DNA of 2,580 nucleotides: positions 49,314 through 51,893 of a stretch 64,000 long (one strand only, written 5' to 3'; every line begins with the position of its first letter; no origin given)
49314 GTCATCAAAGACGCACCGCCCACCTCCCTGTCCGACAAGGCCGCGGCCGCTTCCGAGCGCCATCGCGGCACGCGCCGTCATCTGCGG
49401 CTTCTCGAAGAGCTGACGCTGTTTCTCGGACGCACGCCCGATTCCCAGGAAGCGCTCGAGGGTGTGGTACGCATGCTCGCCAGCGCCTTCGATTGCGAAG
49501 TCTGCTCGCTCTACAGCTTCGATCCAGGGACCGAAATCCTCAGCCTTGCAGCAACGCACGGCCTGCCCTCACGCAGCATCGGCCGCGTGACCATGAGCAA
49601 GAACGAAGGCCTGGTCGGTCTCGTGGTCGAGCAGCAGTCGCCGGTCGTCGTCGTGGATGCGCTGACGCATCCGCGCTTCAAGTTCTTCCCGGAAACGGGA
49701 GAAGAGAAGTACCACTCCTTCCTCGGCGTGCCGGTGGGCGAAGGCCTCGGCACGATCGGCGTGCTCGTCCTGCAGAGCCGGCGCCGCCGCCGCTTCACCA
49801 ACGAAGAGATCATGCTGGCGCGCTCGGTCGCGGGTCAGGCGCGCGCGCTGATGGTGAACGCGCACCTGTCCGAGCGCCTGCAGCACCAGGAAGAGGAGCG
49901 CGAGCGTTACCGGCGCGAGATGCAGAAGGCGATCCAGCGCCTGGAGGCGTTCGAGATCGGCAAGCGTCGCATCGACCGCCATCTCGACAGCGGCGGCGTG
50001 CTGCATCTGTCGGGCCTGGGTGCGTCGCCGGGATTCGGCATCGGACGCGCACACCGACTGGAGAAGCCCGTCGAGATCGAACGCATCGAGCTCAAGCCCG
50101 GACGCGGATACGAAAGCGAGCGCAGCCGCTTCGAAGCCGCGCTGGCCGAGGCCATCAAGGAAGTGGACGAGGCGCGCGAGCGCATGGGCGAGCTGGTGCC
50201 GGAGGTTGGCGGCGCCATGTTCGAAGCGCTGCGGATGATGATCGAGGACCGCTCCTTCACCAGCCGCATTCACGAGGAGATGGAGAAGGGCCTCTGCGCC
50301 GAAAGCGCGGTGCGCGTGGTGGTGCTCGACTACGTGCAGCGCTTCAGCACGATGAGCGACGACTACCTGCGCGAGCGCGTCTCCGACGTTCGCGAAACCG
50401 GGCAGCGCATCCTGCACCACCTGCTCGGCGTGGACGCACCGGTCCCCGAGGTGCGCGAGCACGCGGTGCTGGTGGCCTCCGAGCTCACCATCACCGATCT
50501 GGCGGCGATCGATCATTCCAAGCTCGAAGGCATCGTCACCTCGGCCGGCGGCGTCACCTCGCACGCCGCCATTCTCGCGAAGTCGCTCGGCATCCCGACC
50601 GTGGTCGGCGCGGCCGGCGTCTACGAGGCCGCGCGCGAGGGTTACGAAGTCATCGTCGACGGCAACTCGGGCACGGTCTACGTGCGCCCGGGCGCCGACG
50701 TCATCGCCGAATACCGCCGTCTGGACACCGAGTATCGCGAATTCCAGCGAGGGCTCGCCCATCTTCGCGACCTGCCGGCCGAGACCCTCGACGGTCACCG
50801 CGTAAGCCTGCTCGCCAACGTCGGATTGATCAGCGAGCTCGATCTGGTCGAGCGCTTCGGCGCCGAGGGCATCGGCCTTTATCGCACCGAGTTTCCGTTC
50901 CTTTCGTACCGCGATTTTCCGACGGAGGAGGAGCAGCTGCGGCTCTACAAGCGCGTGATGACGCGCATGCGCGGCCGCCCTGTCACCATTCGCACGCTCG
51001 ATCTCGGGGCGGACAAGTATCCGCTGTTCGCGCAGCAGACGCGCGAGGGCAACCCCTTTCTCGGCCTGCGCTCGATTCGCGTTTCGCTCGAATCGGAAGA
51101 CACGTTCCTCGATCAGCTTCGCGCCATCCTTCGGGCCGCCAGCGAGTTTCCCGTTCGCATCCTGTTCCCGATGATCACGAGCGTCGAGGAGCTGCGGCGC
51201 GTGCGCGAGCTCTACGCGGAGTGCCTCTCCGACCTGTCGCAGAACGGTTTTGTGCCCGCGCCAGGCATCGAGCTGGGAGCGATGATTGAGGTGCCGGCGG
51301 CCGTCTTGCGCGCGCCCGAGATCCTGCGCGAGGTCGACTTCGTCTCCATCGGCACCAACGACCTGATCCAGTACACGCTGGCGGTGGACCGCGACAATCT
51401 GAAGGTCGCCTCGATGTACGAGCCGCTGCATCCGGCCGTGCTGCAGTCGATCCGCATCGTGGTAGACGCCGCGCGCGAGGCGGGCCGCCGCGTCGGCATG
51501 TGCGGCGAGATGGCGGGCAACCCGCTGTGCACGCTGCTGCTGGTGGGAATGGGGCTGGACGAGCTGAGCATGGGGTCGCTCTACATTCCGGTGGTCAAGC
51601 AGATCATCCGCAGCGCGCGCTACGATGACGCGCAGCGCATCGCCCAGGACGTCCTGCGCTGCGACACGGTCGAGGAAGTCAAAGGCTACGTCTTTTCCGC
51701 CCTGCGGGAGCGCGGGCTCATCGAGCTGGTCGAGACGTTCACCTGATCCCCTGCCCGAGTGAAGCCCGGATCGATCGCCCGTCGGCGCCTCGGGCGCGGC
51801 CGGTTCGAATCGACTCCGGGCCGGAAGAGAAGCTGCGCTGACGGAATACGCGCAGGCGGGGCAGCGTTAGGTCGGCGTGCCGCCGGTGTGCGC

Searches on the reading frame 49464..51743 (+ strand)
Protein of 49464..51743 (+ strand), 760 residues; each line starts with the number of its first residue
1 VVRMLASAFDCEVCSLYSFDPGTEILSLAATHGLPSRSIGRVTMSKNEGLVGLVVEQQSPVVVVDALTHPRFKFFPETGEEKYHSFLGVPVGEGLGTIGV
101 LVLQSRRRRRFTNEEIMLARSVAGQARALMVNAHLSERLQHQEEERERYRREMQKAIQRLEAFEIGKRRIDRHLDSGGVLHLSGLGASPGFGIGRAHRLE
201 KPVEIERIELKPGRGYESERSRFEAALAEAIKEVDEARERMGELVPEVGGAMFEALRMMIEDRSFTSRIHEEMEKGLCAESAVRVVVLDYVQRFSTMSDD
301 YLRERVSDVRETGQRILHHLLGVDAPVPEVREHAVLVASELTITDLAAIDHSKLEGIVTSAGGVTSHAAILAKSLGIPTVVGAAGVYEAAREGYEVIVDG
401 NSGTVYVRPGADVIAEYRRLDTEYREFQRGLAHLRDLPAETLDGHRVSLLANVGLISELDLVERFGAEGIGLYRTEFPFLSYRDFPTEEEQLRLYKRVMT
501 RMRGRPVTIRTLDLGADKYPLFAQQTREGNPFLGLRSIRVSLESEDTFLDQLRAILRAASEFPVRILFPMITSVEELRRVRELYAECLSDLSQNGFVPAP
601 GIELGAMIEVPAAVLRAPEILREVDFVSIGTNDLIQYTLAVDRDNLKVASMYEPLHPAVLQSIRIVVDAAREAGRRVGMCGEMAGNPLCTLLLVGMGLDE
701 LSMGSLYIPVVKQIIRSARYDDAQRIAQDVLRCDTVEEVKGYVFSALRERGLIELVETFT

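Call 60: search_protein_families(library=ncbifam, proteins=[window:49464-51743:+], max_evalue=0.00001)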
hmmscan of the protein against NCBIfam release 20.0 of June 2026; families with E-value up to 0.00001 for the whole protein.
window:49464-51743:+ (760 aa): 18 families
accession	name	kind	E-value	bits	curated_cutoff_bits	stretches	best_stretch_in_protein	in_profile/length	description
NF008283.0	PRK11061.1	equivalog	9.6e-171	569.7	583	1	2-756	26-744/748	phosphoenolpyruvate--protein phosphotransferase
TIGR01417.1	PTS_I_fam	equivalog_domain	1.9e-155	518.5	341.7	1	182-743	1-564/565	phosphoenolpyruvate--protein phosphotransferase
NF008382.0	PRK11177.1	equivalog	1.6e-150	502.5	824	1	182-747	2-569/575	phosphoenolpyruvate-protein phosphotransferase PtsI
NF005057.0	PRK06464.1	equivalog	6.4e-58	196.5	598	2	497-715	563-785/798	phosphoenolpyruvate synthase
TIGR01418.1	PEP_synth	equivalog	5.6e-55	187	739.75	2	497-704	557-768/784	pyruvate, water dikinase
TIGR01828.1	pyru_phos_dikin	equivalog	3.3e-37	127.9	843.45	2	525-712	649-857/865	pyruvate, phosphate dikinase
NF008478.1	PRK11377.1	equivalog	1.2e-30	107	520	1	216-405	280-470/473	dihydroxyacetone kinase phosphoryl donor subunit DhaM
NF006153.0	PRK08296.1-5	subfamily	2.9e-10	39.2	578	1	327-406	527-604/608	hypothetical protein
NF004531.0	PRK05878.1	equivalog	1.1e-09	37.5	456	1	332-406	383-455/534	pyruvate, phosphate dikinase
NF004881.0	PRK06241.2-2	equivalog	2e-09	36.3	883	1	354-407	836-889/898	phosphoenolpyruvate synthase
NF006151.0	PRK08296.1-3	equivalog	8e-09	34.5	693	1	328-406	525-601/604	hypothetical protein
NF004978.0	PRK06354.1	subfamily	1.6e-08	33.5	462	1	327-406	506-583/590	pyruvate kinase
TIGR01817.1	nifA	equivalog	8.7e-08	31.4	528.85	1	16-156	42-183/534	nif-specific transcriptional activator NifA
NF006152.0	PRK08296.1-4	equivalog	8.8e-08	31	723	1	330-407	532-607/609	hypothetical protein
NF006150.0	PRK08296.1-2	subfamily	1.9e-07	29.7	650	1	328-407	527-604/633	hypothetical protein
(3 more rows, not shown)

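Call 61: find_homologous_proteins(query=window:49464-51743:+, max_evalue=1e-50)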
Query window:49464-51743:+ (760 aa): 7840 proteins with E <= 1e-50 among 8000 candidates; the best 120 are listed.
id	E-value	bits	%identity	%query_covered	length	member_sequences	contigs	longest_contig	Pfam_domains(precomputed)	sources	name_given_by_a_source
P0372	0.0e+0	1542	92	100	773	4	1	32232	PF13185.13,PF05524.19,PF00391.30,PF01590.33,PF02896.25,PF13492.13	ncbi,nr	ncbi:MAG TPA: phosphoenolpyruvate--protein phosphotransferase [Candidatus Binatia bacterium]|nr:phos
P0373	0.0e+0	1310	78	100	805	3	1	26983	PF13185.13,PF05524.19,PF00391.30,PF01590.33,PF02896.25,PF13492.13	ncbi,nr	ncbi:MAG: phosphoenolpyruvate--protein phosphotransferase [Deltaproteobacteria bacterium]|nr:phospho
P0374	0.0e+0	1296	77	100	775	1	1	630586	PF13185.13,PF05524.19,PF00391.30,PF01590.33,PF02896.25,PF13492.13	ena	-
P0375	0.0e+0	1269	76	100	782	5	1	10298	PF13185.13,PF05524.19,PF00391.30,PF01590.33,PF02896.25,PF13492.13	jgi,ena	-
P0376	0.0e+0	1266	76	100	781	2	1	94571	PF13185.13,PF05524.19,PF00391.30,PF01590.33,PF02896.25,PF13492.13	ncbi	ncbi:MAG: phosphoenolpyruvate--protein phosphotransferase [Candidatus Binatia bacterium]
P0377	0.0e+0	1263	74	100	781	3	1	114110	PF13185.13,PF05524.19,PF00391.30,PF01590.33,PF02896.25,PF13492.13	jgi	-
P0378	0.0e+0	1260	74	100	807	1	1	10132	PF13185.13,PF05524.19,PF00391.30,PF01590.33,PF02896.25,PF13492.13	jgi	jgi:phosphotransferase system, enzyme I, PtsP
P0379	0.0e+0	1246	74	100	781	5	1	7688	PF13185.13,PF05524.19,PF00391.30,PF01590.33,PF02896.25,PF13492.13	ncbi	-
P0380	0.0e+0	1246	74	100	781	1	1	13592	PF13185.13,PF05524.19,PF00391.30,PF01590.33,PF02896.25,PF13492.13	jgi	jgi:phosphotransferase system, enzyme I, PtsP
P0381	0.0e+0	1244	74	100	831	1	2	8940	PF13185.13,PF05524.19,PF00391.30,PF01590.33,PF02896.25,PF13492.13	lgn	-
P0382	0.0e+0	1243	75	100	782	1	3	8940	PF13185.13,PF05524.19,PF00391.30,PF01590.33,PF02896.25,PF13492.13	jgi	jgi:phosphotransferase system enzyme I (PtsP)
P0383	0.0e+0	1239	74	100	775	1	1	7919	PF13185.13,PF05524.19,PF00391.30,PF01590.33,PF02896.25,PF13492.13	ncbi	ncbi:MAG: phosphoenolpyruvate--protein phosphotransferase [Candidatus Binatia bacterium]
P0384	0.0e+0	1237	75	100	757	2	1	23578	PF13185.13,PF05524.19,PF00391.30,PF01590.33,PF02896.25,PF13492.13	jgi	jgi:phosphotransferase system enzyme I (PtsP)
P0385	0.0e+0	1235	74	100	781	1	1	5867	PF13185.13,PF05524.19,PF00391.30,PF01590.33,PF02896.25,PF13492.13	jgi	jgi:phosphotransferase system, enzyme I, PtsP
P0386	0.0e+0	1230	73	100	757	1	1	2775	PF13185.13,PF05524.19,PF00391.30,PF01590.33,PF02896.25,PF13492.13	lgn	-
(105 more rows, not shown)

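Call 62: find_encoding_contigs(protein=P0372, flank=10000, max_places=3)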
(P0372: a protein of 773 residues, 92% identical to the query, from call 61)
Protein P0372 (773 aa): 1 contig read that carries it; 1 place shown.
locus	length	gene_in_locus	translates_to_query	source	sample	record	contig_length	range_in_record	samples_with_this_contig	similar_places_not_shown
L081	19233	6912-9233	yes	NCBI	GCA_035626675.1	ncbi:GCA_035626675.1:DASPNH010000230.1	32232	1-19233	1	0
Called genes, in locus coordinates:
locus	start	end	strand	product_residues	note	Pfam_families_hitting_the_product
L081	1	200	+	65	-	?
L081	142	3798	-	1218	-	PF00912:Transgly, PF17092:PCB_OB, PF00905:Transpeptidase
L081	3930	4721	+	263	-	PF02146:SIR2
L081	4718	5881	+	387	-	PF01041:DegT_DnrJ_EryC1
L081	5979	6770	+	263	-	PF08543:Phos_pyr_kin, PF00294:PfkB (weak)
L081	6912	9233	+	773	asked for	PF01590:GAF, PF13185:GAF_2, PF13492:GAF_3, PF05524:PEP-utilisers_N, PF00391:PEP-utilizers, PF02896:PEP-utilizers_C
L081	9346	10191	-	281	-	PF00561:Abhydrolase_1 (weak), PF12146:Hydrolase_4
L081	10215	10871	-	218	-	PF00578:AhpC-TSA, PF08534:Redoxin, PF10417:1-cysPrx_C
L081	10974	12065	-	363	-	PF07705:CARDB (weak)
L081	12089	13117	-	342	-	-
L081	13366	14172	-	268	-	PF00293:NUDIX (faint)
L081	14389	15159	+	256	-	PF03372:Exo_endo_phos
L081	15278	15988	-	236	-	PF00486:Trans_reg_C, PF13191:AAA_16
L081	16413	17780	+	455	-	-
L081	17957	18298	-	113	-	-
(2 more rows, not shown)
